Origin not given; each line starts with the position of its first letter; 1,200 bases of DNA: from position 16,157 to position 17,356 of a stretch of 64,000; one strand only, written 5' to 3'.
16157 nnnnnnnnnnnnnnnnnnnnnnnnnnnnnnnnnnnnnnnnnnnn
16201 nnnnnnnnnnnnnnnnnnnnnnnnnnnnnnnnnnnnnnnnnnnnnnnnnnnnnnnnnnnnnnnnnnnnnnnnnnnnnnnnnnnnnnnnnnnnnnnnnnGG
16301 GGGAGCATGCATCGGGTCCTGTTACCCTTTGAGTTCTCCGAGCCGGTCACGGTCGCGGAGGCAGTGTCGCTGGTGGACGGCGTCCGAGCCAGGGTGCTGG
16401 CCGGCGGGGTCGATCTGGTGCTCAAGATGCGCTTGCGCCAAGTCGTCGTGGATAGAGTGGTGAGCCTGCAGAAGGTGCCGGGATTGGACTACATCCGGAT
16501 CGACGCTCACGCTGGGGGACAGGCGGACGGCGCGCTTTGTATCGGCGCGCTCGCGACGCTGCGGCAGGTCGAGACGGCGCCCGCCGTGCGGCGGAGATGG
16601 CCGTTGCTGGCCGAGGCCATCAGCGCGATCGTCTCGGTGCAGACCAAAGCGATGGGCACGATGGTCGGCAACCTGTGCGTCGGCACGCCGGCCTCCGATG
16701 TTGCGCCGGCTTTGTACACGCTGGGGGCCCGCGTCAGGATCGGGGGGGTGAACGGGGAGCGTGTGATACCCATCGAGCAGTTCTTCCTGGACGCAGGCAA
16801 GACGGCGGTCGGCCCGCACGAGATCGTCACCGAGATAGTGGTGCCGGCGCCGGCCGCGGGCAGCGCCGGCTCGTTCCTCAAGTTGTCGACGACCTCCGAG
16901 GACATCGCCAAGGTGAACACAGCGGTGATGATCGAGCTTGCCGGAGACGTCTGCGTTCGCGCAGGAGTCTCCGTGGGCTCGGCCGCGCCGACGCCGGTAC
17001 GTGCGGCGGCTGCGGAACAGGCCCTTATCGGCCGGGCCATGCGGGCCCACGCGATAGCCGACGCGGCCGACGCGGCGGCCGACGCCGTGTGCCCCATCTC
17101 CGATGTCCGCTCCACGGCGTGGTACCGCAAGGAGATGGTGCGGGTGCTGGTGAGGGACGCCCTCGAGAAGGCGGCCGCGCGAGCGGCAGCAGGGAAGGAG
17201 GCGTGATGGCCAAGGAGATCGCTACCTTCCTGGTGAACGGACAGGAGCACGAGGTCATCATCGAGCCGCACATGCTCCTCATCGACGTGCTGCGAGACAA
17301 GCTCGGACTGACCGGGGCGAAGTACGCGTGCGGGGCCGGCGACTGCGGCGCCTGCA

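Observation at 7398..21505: Unusual catabolic cluster: Rut-like helper enzymes, ATP-dependent hydantoinase/oxoprolinase pair, three-subunit molybdenum hydroxylase and isochorismatase-family amidohydrolase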

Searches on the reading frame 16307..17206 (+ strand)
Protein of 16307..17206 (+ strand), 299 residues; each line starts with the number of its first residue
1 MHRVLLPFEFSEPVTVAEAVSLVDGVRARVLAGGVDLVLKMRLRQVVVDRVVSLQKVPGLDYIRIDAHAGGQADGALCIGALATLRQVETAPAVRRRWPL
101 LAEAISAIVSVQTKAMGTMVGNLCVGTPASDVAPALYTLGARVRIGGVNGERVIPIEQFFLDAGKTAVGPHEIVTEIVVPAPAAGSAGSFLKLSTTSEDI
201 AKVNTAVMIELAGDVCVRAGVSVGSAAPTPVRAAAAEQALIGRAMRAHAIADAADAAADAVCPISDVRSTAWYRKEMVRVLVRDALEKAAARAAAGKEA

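Call 5: search_protein_families(library=pfam, proteins=[window:16307-17203:+])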
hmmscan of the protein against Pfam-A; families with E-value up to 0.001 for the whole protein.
seq(299 aa): 2 families
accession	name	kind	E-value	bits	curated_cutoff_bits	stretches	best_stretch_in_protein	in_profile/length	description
PF00941.27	FAD_binding_5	-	2.5e-39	135.2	27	1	7-181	2-169/170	FAD binding domain in molybdopterin dehydrogenase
PF03450.22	CO_deh_flav_C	-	8.1e-22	77.7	25.5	1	194-288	7-101/102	CO dehydrogenase flavoprotein C-terminal domain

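Call 7: search_protein_families(library=ncbifam, proteins=[window:16307-17206:+], max_evalue=0.00001)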
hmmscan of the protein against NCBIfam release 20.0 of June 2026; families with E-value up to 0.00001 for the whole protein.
window:16307-17206:+ (299 aa): 8 families
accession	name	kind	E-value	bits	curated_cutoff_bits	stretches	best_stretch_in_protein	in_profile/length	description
NF041019.1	glyceraldDH_beta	equivalog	4.1e-53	180.4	350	1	8-288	6-279/280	glyceraldehyde dehydrogenase subunit beta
NF043083.1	XdhB_XDHase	equivalog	1.5e-52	178.6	310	1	10-293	7-287/289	xanthine dehydrogenase subunit XdhB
NF007427.0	PRK09971.1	equivalog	2.7e-47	161.4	287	1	10-294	7-288/292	xanthine dehydrogenase FAD-binding subunit XdhB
TIGR02963.1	xanthine_xdhA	equivalog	2.1e-46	158.5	467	1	10-283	195-462/468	xanthine dehydrogenase small subunit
TIGR03195.1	4hydrxCoA_B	equivalog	8.6e-25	87.5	404.55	2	5-127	2-118/321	4-hydroxybenzoyl-CoA reductase subunit beta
TIGR03199.1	pucC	equivalog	1.2e-16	60.8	306.05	1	13-277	1-257/264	xanthine dehydrogenase subunit C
TIGR03312.1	Se_sel_red_FAD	hypoth_equivalog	3.8e-08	32.8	241.5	1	72-287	58-248/257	molybdopterin-dependent oxidoreductase FAD-binding subunit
TIGR02969.1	mam_aldehyde_ox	subfamily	4.2e-06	24.5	1912.3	1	103-254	335-490/1330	aldehyde oxidase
